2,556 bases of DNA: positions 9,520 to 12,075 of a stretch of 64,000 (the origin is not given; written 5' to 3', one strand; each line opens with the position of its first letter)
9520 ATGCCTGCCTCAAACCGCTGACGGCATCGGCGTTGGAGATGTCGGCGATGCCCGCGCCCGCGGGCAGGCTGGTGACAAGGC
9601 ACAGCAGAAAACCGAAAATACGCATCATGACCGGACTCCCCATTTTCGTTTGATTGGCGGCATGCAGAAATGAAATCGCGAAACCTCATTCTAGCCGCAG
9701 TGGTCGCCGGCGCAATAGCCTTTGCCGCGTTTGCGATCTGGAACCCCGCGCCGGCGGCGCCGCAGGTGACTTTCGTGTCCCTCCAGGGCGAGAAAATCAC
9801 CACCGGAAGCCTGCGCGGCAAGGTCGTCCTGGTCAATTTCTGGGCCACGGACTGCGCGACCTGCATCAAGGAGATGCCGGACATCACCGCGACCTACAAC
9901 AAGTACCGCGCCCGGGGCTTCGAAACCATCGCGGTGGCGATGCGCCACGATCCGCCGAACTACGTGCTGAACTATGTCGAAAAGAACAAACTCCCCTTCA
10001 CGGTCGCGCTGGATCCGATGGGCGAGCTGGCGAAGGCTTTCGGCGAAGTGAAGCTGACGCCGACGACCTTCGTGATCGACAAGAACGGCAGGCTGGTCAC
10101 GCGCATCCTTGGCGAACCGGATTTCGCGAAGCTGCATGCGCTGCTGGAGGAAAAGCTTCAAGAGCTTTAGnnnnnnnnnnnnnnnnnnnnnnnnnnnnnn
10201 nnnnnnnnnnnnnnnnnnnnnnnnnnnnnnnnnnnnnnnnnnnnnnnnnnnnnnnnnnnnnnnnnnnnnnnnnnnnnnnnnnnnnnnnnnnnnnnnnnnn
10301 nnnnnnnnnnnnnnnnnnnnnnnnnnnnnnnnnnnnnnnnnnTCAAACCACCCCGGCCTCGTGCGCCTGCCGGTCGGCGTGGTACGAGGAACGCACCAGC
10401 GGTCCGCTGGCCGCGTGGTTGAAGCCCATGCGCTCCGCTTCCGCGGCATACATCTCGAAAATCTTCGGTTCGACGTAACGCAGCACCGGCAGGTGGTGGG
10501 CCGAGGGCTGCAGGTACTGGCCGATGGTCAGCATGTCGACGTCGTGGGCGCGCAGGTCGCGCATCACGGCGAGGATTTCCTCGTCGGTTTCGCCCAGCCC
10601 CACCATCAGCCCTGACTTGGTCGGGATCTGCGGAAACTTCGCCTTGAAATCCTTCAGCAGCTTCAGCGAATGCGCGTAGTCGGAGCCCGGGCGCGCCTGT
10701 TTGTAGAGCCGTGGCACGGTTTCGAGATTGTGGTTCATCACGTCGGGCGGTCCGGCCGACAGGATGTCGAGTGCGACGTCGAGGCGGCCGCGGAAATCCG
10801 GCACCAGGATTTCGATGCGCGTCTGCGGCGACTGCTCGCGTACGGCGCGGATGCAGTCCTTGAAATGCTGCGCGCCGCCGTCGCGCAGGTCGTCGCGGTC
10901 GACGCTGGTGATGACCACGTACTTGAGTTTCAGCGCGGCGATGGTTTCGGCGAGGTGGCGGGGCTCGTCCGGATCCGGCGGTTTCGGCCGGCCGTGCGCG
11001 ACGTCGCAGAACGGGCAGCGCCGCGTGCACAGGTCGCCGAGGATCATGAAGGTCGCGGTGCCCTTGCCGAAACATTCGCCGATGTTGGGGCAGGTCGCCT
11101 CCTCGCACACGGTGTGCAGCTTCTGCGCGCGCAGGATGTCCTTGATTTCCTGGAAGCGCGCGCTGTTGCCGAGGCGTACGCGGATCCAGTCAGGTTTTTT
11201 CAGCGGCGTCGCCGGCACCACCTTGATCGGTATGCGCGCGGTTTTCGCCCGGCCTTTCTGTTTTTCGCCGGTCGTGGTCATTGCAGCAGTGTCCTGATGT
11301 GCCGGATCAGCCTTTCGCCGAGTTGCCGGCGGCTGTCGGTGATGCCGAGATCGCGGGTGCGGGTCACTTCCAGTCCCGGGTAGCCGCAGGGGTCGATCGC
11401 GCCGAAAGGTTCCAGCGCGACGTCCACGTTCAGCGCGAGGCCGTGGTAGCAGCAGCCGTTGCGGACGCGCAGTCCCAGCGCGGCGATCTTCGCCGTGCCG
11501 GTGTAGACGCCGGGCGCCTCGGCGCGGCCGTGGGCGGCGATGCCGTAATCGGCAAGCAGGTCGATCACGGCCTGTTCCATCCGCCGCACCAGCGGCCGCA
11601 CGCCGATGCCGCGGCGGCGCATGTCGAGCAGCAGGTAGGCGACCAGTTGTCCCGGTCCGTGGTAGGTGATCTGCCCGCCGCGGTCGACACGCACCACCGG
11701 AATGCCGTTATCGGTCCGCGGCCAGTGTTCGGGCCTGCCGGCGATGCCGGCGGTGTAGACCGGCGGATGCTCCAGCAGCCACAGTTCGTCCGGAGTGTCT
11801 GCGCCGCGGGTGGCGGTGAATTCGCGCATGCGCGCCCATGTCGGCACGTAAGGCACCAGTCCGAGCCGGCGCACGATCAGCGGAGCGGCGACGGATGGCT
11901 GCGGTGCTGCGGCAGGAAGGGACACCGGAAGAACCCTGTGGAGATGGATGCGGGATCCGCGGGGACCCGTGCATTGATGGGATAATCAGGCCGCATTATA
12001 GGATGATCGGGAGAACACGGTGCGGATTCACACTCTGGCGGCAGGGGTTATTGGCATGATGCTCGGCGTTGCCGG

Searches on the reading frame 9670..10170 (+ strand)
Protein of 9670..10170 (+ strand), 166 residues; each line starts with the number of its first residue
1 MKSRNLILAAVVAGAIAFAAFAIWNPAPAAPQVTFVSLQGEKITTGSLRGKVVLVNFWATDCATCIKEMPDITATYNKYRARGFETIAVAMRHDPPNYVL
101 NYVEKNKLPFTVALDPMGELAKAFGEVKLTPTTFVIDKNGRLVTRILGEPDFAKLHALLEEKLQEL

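Call 23: search_protein_families(library=ncbifam, proteins=[window:9670-10170:+], max_evalue=0.00001)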
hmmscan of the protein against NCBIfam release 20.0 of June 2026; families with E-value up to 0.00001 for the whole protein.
window:9670-10170:+ (166 aa): 8 families
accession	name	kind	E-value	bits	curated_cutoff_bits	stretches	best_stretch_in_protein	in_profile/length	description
NF002854.0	PRK03147.1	subfamily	7.7e-27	94.3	170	1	27-160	39-170/176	thiol-disulfide oxidoreductase ResA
NF047696.1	ThlDiSintTplARhiz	equivalog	2.8e-17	63.2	230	1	8-150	57-201/219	thiol:disulfide interchange protein TlpA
NF041202.1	StoA_CxxC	exception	6.3e-16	58.7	210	1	27-149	30-151/163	endospore biogenesis thiol-disulfide oxidoreductase StoA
TIGR00385.1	dsbE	subfamily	1e-12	48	123.15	1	34-151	44-159/173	DsbE family thiol:disulfide interchange protein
NF041054.1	WAxxUGC_long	equivalog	1.5e-12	47.5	300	1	29-144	83-196/354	ResA-like WAxxUGC motif-containing protein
NF010625.0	PRK14018.1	equivalog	3.3e-07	29.2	522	1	49-162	55-172/521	bifunctional peptide-methionine (S)-S-oxide reductase MsrA/peptide-methionine (R)-S-oxide reductase MsrB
NF011941.0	PRK15412.1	equivalog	8.5e-07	28.7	359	1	49-148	67-161/185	thiol:disulfide interchange protein DsbE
NF047697.1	ThioredTrxAClost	equivalog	9.9e-06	25.7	140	0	51-81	18-48/105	thioredoxin TrxA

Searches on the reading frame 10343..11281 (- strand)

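Call 23: search_protein_families(library=ncbifam, proteins=[window:10343-11281:-], max_evalue=0.00001)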
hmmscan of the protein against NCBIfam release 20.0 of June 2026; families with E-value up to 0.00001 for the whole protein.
window:10343-11281:- (312 aa): 6 families
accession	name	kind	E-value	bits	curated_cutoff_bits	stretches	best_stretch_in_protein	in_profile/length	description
TIGR00510.1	lipA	equivalog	7.1e-136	452.4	310.25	1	25-305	13-293/302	lipoyl synthase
NF009544.0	PRK12928.1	subfamily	1.4e-135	451.3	210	1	7-308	5-299/300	lipoyl synthase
NF004019.1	PRK05481.1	subfamily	1.6e-131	437.9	203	1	29-309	1-280/286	lipoyl synthase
NF053790.1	LplA_LipA_fuse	exception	8.5e-118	394.5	800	1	27-304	331-605/606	bifunctional lipoate--protein ligase/lipoyl synthase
NF053743.1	LipS2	equivalog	3.3e-08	33.3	270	0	190-249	139-196/292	LipS2 family lipoyl synthase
TIGR00433.2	bioB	equivalog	1.3e-06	27.9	225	1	180-256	147-221/307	biotin synthase BioB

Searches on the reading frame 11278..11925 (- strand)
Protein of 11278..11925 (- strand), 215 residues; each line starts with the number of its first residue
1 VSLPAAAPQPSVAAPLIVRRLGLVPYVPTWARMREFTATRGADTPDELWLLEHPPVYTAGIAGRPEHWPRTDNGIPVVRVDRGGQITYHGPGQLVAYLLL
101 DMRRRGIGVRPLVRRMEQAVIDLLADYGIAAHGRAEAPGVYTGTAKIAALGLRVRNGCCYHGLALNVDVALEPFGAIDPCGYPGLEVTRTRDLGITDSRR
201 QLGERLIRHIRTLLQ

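Call 23: search_protein_families(library=ncbifam, proteins=[window:11278-11925:-], max_evalue=0.00001)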
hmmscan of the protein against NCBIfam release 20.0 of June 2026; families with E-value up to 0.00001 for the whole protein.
window:11278-11925:- (215 aa): 5 families
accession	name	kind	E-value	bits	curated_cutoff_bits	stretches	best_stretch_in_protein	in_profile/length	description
NF010923.0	PRK14343.1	equivalog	1.9e-86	289.4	298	1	7-214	6-218/237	lipoyl(octanoyl) transferase LipB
NF010922.0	PRK14342.1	equivalog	6.2e-84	280.6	235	1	14-214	4-203/215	lipoyl(octanoyl) transferase LipB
TIGR00214.1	lipB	equivalog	2.9e-51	173.7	83.55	1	37-194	2-164/187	lipoyl(octanoyl) transferase LipB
NF010925.0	PRK14345.1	equivalog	1.1e-45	156.1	155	1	13-201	11-204/236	lipoyl(octanoyl) transferase LipB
NF010921.0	PRK14341.1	equivalog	8.8e-45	152.9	230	1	22-209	23-218/230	lipoyl(octanoyl) transferase LipB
